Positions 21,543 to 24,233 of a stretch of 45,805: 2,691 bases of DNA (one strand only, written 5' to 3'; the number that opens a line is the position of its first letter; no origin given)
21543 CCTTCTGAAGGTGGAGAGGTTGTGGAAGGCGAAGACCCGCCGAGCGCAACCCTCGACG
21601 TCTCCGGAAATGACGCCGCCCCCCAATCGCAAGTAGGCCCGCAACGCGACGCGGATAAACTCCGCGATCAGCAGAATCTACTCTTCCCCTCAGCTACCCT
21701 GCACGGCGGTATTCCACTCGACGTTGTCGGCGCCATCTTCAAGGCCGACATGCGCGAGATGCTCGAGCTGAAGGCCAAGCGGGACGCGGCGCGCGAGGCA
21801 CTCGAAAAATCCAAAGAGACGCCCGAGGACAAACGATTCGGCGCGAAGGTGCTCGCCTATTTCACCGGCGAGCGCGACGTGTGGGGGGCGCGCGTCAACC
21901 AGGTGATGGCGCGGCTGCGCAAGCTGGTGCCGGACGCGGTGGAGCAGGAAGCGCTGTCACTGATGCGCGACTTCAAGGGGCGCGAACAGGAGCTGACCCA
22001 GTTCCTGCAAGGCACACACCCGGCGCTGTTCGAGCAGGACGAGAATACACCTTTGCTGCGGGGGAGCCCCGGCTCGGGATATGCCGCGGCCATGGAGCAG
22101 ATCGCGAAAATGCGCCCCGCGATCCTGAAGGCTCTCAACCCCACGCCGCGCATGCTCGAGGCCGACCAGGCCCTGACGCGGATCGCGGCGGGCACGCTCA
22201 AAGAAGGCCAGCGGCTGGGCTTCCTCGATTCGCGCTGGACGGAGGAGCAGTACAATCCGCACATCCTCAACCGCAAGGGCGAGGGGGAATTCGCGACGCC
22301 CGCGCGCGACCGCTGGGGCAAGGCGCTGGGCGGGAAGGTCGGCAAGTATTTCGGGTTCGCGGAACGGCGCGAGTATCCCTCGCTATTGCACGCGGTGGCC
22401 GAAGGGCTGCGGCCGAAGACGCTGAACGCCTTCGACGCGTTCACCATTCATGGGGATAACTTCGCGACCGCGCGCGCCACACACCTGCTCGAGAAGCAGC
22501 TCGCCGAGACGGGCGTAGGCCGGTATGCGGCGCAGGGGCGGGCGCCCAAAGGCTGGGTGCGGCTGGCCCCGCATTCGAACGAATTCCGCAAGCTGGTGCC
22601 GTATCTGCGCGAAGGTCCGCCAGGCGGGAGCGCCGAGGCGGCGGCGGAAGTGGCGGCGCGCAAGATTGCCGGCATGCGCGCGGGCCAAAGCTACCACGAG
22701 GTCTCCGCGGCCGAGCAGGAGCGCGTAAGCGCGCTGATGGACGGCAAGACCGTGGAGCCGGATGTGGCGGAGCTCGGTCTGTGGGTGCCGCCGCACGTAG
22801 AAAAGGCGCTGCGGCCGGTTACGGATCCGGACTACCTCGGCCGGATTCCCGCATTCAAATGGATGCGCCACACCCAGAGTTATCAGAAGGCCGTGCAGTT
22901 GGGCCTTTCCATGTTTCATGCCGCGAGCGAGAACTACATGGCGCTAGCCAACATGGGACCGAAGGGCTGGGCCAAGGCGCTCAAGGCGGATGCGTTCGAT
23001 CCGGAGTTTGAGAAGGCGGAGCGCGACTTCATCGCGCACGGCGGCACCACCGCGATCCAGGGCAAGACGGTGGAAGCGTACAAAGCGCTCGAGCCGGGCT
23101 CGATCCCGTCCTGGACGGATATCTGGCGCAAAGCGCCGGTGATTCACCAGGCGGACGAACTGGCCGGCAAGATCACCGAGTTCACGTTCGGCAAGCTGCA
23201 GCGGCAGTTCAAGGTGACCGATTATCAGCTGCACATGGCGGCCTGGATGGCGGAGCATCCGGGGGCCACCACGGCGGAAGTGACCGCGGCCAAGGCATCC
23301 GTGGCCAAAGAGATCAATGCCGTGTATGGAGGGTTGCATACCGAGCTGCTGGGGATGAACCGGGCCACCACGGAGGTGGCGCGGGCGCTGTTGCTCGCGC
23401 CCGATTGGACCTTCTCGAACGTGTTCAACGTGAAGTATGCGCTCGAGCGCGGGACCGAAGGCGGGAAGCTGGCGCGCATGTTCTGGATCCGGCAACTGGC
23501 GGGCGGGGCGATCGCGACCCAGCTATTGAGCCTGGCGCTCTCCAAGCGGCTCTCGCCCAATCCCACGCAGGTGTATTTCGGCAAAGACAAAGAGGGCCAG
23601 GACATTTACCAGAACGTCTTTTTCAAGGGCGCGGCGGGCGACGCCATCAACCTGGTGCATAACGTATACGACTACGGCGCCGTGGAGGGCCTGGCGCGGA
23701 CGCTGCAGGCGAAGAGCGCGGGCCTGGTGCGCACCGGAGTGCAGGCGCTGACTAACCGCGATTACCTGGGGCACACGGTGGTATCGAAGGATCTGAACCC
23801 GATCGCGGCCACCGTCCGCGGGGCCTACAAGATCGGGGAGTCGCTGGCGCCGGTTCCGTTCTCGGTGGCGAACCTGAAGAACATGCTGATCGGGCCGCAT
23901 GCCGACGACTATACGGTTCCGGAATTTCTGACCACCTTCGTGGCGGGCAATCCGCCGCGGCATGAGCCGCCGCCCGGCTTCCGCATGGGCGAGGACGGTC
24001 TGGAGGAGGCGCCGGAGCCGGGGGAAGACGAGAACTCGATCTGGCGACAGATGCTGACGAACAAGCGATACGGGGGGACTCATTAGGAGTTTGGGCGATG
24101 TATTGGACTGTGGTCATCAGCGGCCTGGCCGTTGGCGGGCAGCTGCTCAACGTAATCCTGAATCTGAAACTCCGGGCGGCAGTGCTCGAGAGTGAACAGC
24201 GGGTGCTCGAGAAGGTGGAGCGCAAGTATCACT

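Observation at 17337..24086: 2,249-aa polyvalent virion protein with two tandem ParB/Srx-like domains and a triple DIFDQ motif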

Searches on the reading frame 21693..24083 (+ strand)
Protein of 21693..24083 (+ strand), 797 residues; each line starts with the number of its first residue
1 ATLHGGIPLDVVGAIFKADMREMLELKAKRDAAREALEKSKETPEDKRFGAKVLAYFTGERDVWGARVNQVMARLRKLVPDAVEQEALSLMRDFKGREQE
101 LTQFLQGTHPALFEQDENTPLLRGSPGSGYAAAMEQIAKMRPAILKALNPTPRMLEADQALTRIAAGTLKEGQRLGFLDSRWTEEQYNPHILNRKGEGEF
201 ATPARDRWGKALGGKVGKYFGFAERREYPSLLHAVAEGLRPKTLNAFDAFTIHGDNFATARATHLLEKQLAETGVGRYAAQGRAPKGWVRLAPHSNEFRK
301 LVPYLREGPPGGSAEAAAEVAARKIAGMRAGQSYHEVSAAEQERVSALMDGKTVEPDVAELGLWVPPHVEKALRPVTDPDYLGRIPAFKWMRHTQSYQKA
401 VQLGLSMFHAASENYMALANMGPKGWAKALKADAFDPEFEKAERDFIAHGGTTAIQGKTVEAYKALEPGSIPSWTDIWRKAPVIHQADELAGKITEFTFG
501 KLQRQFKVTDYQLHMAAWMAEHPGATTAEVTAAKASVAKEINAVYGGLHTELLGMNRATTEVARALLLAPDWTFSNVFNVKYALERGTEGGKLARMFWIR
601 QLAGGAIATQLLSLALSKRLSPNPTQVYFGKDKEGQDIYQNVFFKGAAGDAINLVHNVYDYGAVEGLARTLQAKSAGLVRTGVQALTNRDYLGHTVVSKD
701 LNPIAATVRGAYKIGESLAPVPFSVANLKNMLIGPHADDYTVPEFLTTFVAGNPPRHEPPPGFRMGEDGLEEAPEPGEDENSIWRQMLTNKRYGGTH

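Call 27: find_homologous_proteins(query=window:21693-24083:+, max_evalue=1e-10)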
Query window:21693-24083:+ (797 aa): 28 proteins with E <= 1e-10 among 8000 candidates.
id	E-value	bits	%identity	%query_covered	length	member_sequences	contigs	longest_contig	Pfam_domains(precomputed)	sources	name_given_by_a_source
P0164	0.0e+0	1240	71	98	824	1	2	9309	-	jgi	jgi:hypothetical protein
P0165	0.0e+0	1023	60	98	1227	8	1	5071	-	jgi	jgi:hypothetical protein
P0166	4.3e-274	930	54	98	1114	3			PF18763.8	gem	-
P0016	3.6e-272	924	56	97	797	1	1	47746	-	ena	-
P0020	2.2e-255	868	56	90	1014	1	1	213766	-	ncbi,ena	-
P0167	3.4e-242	824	51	94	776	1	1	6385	-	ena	-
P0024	3.6e-227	775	56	80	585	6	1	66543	-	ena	-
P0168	1.1e-225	770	49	98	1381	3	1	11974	PF18763.8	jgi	jgi:hypothetical protein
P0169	2.9e-225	768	49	98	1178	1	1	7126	-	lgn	-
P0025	6.6e-223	761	48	97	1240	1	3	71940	-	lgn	-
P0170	4.1e-222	758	47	97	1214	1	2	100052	-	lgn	-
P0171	5.4e-221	754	47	98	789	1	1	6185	-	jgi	-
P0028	1.1e-220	753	46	99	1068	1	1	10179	-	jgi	jgi:hypothetical protein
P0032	1.4e-213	730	48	93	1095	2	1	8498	-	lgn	-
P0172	1.3e-193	664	59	65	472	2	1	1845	-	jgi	jgi:hypothetical protein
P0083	5.9e-140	486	38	91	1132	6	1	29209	PF26092.1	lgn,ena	-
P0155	4.2e-71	259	64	24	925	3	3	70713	PF18763.8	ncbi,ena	-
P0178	1.6e-36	144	73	13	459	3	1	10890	PF18809.7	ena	-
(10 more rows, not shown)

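Call 33: search_protein_families(library=pfam, proteins=[P0166, P0168, P0178], max_evalue=0.01)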
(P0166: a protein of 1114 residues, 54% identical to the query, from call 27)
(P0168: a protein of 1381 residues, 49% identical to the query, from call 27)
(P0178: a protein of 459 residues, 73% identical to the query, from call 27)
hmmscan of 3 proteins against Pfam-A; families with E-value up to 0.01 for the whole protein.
P0166 (1114 aa): 1 family
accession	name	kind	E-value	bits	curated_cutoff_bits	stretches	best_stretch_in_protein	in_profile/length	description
PF18763.7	ddrB-ParB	-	7.5e-10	39.4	27.6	1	15-89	51-120/121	ddrB-like ParB superfamily domain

P0168 (1381 aa): 1 family
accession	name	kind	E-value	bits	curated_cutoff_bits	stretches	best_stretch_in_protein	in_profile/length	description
PF18763.7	ddrB-ParB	-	7.8e-18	65.2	27.6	1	179-315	2-120/121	ddrB-like ParB superfamily domain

P0178 (459 aa): 1 family
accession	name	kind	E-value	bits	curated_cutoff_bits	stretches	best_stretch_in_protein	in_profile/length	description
PF18809.6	PBECR1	-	5.8e-07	30.4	27.6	1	196-275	8-101/104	phage-Barnase-EndoU-ColicinE5/D-RelE like nuclease1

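Call 37: predict_structure(alignment_id=A3)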
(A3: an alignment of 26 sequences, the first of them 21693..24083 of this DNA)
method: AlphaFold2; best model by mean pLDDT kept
length: 797 residues; sequences in the alignment: 26
mean_pLDDT: 73.7   pTM: 0.75
mean pLDDT of the five models: 73.7, 73.0, 68.2, 66.8, 59.3
residues with pLDDT >= 90: 115; 70-90: 398; 50-70: 197; < 50: 87
segments of 3 or more residues with pLDDT < 50: 1-16, 40-42, 195-214, 220-224, 328-335, 381-384, 468-474, 775-797
pLDDT, mean of each block of 10 residues (from residue 1): 32 48 60 60 61 84 89 90 91 89 93 87 85 89 94 91 84 78 67 46 40 52 59 80 82 83 87 83 84 77 62 59 55 51 58 62 88 74 50 52 61 85 91 89 92 83 57 50 67 75 92 94 89 90 82 68 61 74 83 87 87 90 89 86 80 78 73 68 75 75 71 70 69 80 82 78 70 55 43 35
secondary structure, 60 per line:
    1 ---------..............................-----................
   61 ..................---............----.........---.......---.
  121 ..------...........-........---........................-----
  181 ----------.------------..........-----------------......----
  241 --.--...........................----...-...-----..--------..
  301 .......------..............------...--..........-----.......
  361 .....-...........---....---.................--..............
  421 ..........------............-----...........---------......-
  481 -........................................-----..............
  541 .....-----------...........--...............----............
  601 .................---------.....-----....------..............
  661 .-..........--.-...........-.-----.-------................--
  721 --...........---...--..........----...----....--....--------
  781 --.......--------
elements in order (helices of 4 or more, strands of 3 or more residues): H10-39 H45-78 H82-93 H98-106 H110-116 H129-139 H141-148 H152-175 H204-213 H231-236 H246-272 E277-279 E299-307 H314-327 H339-348 E354-365 H367-377 H381-384 H388-404 H407-430 H437-448 H454-464 H474-479 H482-521 H527-545 H557-566 H570-584 H589-617 E627-631 E637-640 H647-661 H663-672 H677-687 H703-718 H723-733 H742-751 E756-758 E763-766 E769-772 H783-789

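Call 41: fold_search(model_id=the predicted structure, library=pdb)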
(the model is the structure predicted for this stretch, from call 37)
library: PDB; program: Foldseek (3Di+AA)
matches with E <= 10: 75; with E <= 0.001: 0
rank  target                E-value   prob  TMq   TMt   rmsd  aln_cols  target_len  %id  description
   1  7sfl_B                9.2e-01  0.04  0.08  0.08  24.1       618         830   11  Human NKCC1 state Fu-II (released 2022-09-28)
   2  8snb_1H               1.2e+00  0.04  0.06  0.11  60.6       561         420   11  atomic model of sea urchin sperm doublet microtubule (48-nm periodicity) (released 2023-06-28)
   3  7uh6                  1.4e+00  0.05  0.08  0.12  25.1       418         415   12  Asp-bound GltPh RSMR mutant in IFS-B2 state (released 2023-03-29)
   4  9gm7_A                1.4e+00  0.01  0.05  0.03  77.2       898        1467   11  MukBEF in a nucleotide-bound state with open neck gate (monomer) (released 2025-03-26)
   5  8w20_A                1.6e+00  0.02  0.05  0.06  57.0       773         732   12  Umb1 umbrella toxin particle (released 2024-04-17)
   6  9fqr_Fy               1.9e+00  0.02  0.06  0.10  52.5       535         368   11  96-nm repeat of axonemal doublet microtubules from bovine sperm (released 2025-03-26)
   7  5m8k                  2.1e+00  0.05  0.11  0.15  26.4       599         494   10  Crystal structure of Eremococcus coleocola manganese transporter mutant E129Q (released 2017-01-11)
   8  6v9z_A                2.6e+00  0.05  0.08  0.08  29.0       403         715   11  Cryo-EM structure of PCAT1 bound to its CtA peptide substrate (released 2020-01-22)
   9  9nw3_5A               3.0e+00  0.04  0.09  0.10  38.9       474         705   11  Ciliary tip central pair (released 2025-07-30)
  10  9cpc_3U               3.1e+00  0.02  0.06  0.11  56.0       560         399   13  Atomic model of porcine brain ventricles cilia doublet microtubule (48-nm periodicity) (released 2024-10-23)
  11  8otz_F4               3.4e+00  0.02  0.06  0.10  53.9       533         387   10  48-nm repeat of the native axonemal doublet microtubule from bovine sperm (released 2023-11-22)
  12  8snb_8D               3.4e+00  0.02  0.06  0.11  59.0       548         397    9  atomic model of sea urchin sperm doublet microtubule (48-nm periodicity) (released 2023-06-28)
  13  4u54                  3.8e+00  0.03  0.07  0.11  23.1       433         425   13  IMPORTIN-ALPHA MINOR NLS SITE INHIBITOR (released 2015-05-13)
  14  9xpe_M                3.8e+00  0.02  0.07  0.08  32.5       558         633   10  Structure of the Portal and Adaptor Proteins of the Phage Phikz (released 2026-02-11)
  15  5m8a                  4.1e+00  0.02  0.11  0.15  27.5       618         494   10  Crystal structure of Eremococcus coleocola manganese transporter mutant E129A (released 2017-01-11)
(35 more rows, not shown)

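Call 44: fold_search(model_id=the predicted structure, library=viral)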
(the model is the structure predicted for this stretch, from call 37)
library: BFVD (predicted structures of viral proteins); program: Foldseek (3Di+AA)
matches with E <= 10: 258; with E <= 0.001: 44
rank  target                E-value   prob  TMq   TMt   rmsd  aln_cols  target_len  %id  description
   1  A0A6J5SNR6            2.1e-13  1.00  0.53  0.33   8.2       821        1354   14  Large polyvalent protein associated domain-containing protein [uncultured Caudovirales phage]
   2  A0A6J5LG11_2          2.8e-12  1.00  0.52  0.45   9.7       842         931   14  Large polyvalent protein associated domain-containing protein [uncultured Caudovirales phage]
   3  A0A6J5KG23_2          2.9e-12  1.00  0.54  0.54   8.0       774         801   13  Large polyvalent protein associated domain-containing protein [uncultured Caudovirales phage]
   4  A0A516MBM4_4          6.2e-10  1.00  0.50  0.33  11.2       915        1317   12  (no name in the UniProt tables at hand)
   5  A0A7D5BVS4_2          1.8e-08  1.00  0.34  0.29  13.1       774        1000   15  (no name in the UniProt tables at hand)
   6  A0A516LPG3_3          3.2e-08  1.00  0.31  0.24  18.4       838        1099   13  (no name in the UniProt tables at hand)
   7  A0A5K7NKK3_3          8.1e-08  1.00  0.36  0.30  10.6       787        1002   12  (no name in the UniProt tables at hand)
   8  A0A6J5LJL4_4          8.5e-08  1.00  0.35  0.24  13.4       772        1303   14  LT_GEWL domain containing protein [uncultured Caudovirales phage]
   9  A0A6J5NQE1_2          3.5e-07  1.00  0.41  0.42  14.3       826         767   15  Zeta toxin domain containing protein [uncultured Caudovirales phage]
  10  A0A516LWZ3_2          5.9e-07  1.00  0.36  0.26  12.6       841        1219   13  (no name in the UniProt tables at hand)
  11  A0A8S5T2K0            7.0e-07  1.00  0.42  0.37  17.1       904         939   12  Large polyvalent protein associated domain-containing protein (Fragment) [Myoviridae sp. ct5ra14]
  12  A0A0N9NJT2            7.6e-07  1.00  0.33  0.23  21.9       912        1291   13  (no name in the UniProt tables at hand)
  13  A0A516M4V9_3          1.0e-06  1.00  0.41  0.33  16.2       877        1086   12  (no name in the UniProt tables at hand)
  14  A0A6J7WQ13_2          1.0e-06  1.00  0.29  0.25  19.9       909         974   13  Large polyvalent protein associated domain-containing protein [uncultured Caudovirales phage]
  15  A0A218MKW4            1.2e-06  1.00  0.39  0.29  17.3       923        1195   11  Uncharacterized protein [uncultured virus]
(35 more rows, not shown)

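Call 71: find_related_loci(query=A3, collection=viral_contigs, flank=10000)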
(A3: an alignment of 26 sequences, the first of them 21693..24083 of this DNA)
Query A3 (797 aa) in viral_contigs; peptide patterns used: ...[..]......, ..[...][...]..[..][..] (x = any residue, [..] = any of these).
105 stretches matched a pattern; 43 encode a relative of the query (tblastn E <= 1e-3); 43 distinct loci.
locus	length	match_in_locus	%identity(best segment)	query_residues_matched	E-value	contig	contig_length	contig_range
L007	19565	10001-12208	64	11-791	0e+0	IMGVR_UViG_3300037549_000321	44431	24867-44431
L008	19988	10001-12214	62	11-794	0e+0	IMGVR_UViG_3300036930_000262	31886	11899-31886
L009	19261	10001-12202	54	11-792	0e+0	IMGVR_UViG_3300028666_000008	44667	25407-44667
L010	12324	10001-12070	56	22-761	0e+0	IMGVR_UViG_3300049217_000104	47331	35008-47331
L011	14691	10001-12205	51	11-792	0e+0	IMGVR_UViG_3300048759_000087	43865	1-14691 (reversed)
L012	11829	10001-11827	59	22-684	0e+0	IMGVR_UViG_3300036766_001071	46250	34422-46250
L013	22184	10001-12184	48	12-792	0e+0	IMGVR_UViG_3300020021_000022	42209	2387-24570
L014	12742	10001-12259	49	6-795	0e+0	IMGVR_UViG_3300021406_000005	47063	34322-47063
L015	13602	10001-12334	46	2-793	0e+0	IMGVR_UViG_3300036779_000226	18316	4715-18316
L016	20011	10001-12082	48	39-791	0e+0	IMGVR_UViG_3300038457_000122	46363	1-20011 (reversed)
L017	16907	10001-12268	43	12-793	0e+0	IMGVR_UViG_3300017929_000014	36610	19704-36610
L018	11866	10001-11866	47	6-655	0e+0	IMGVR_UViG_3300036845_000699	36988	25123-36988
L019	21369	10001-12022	43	27-764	2e-174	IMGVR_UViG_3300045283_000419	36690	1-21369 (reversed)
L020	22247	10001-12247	37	15-793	6e-156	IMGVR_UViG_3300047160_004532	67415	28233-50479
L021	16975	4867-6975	39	21-794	1e-154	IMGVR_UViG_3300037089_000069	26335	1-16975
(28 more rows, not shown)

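Call 79: find_related_loci(query=A3, collection=genome_contigs, flank=6000)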
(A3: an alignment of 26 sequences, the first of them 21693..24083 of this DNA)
Query A3 (797 aa) in genome_contigs; peptide patterns used: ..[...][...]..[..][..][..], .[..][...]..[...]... (x = any residue, [..] = any of these).
46 stretches matched a pattern; 4 encode a relative of the query (tblastn E <= 1e-3); 4 distinct loci.
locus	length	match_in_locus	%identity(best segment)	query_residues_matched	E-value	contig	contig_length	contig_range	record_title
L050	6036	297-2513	62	10-794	0e+0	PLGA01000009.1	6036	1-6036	MAG: Bryobacterales bacterium isolate bog_224 73.20110800_S3D.58_contig_22458, whole genome shotgun sequence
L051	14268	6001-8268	43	12-793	0e+0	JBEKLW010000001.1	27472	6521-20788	MAG: Bryobacteraceae bacterium isolate SPRUCE 37 SPRUCE_37_1, whole genome shotgun sequence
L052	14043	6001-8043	43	31-769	2e-174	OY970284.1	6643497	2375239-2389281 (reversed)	MAG: Thermoanaerobaculia bacterium isolate MFD05513.bin.1.42 genome assembly, chromosome: 1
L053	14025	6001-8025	42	31-764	2e-172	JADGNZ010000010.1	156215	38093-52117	MAG: Thermoanaerobaculia bacterium isolate Chersky.9_17 contig-100_9, whole genome shotgun sequence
